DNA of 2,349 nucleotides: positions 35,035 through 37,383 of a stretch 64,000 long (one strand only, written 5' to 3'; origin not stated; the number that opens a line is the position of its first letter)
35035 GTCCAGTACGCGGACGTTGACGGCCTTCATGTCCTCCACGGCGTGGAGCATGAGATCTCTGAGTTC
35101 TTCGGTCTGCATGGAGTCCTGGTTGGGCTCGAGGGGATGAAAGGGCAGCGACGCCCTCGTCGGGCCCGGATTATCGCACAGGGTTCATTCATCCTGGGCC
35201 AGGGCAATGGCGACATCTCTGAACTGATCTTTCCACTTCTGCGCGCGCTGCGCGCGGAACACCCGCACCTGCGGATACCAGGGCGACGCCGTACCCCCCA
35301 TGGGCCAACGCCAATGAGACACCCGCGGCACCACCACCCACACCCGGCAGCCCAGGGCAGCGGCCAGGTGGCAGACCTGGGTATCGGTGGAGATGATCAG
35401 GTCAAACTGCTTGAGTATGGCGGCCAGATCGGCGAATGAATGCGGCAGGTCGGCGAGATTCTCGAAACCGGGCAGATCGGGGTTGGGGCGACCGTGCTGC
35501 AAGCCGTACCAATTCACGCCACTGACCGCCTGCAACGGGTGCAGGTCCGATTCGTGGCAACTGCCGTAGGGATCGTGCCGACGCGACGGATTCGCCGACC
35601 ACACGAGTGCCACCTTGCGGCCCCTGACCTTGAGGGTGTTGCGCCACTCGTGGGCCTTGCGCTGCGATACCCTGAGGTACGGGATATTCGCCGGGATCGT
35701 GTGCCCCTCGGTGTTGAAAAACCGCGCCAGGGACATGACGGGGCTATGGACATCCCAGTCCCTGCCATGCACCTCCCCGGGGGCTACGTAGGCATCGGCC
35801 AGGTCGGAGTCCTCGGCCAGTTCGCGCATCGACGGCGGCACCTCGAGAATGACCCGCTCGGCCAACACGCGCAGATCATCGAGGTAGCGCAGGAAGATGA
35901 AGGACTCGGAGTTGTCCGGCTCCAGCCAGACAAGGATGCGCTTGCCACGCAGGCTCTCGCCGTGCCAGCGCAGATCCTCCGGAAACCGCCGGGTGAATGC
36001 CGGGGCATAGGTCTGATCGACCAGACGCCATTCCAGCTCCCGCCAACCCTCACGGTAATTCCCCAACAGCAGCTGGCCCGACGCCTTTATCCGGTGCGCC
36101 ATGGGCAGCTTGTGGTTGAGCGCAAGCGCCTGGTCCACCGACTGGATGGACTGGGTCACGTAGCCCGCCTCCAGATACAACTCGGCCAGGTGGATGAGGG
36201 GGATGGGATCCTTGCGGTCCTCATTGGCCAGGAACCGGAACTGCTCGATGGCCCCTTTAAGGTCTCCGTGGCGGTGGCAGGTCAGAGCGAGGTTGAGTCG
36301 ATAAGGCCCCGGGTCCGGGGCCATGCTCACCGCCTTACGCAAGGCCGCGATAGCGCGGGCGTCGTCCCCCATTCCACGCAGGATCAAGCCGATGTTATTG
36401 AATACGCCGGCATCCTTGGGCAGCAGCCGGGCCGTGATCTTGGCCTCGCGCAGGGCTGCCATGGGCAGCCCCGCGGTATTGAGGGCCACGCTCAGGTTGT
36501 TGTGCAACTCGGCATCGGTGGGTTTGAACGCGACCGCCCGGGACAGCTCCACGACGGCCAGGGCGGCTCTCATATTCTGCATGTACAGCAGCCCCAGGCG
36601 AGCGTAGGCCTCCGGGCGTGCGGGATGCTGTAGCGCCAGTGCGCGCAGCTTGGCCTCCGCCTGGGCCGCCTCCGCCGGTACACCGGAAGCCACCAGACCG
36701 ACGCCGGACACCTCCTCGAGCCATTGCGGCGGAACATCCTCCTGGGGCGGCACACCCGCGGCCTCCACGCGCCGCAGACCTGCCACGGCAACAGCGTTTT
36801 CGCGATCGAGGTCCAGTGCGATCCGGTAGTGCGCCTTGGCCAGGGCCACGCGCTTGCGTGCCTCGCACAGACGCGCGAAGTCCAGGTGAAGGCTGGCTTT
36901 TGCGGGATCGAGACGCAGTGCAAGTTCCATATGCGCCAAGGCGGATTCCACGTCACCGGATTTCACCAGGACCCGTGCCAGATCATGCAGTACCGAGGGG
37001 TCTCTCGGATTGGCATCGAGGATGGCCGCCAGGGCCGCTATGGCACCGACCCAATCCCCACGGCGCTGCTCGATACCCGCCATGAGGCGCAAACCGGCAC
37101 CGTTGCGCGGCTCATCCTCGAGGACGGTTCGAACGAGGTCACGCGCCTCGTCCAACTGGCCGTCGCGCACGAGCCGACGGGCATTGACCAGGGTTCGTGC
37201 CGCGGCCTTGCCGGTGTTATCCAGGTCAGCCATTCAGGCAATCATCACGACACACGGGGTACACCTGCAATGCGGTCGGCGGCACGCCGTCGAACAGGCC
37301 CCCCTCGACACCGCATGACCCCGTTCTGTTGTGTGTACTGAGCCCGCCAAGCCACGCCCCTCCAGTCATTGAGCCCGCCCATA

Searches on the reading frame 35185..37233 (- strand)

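Call 34: search_protein_families(library=pfam, proteins=[window:35185-37233:-], max_evalue=0.00001)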
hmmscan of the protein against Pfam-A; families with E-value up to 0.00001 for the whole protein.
window:35185-37233:- (682 aa): 12 families
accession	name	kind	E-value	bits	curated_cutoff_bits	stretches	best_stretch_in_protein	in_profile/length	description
PF07719.23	TPR_2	-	2.8e-22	77.4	27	0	81-110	3-32/34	Tetratricopeptide repeat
PF14559.12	TPR_19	-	3.6e-20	72.5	25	2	58-109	4-55/68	Tetratricopeptide repeat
PF13432.12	TPR_16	-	2.4e-18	66.7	32.7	1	17-79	3-65/65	Tetratricopeptide repeat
PF13181.12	TPR_8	-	4.5e-17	61.1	25.7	0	277-307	3-33/34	Tetratricopeptide repeat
PF13431.12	TPR_17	-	3.1e-16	58.7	24.4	0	71-99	5-33/34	Tetratricopeptide repeat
PF13428.12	TPR_14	-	3.4e-15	55.5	23.5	0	47-87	3-43/44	Tetratricopeptide repeat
PF23914.1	TPR_CcmH_CycH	-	2.6e-14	53.8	42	0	70-123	41-94/158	Cytochrome c-type biogenesis protein H TPR domain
PF13414.12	TPR_11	-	1.7e-13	50.5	26.8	0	226-250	13-37/42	TPR repeat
PF00515.34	TPR_1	-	4.3e-12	45.7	27.8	0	277-307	3-33/34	Tetratricopeptide repeat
PF13424.12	TPR_12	-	6.7e-09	36.3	30.1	0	49-109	7-75/77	Tetratricopeptide repeat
PF13371.12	TPR_9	-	3.3e-08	33.8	35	1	56-114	6-64/73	Tetratricopeptide repeat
PF14561.12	TPR_20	-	6e-08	33.4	25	0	64-109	7-52/90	Tetratricopeptide repeat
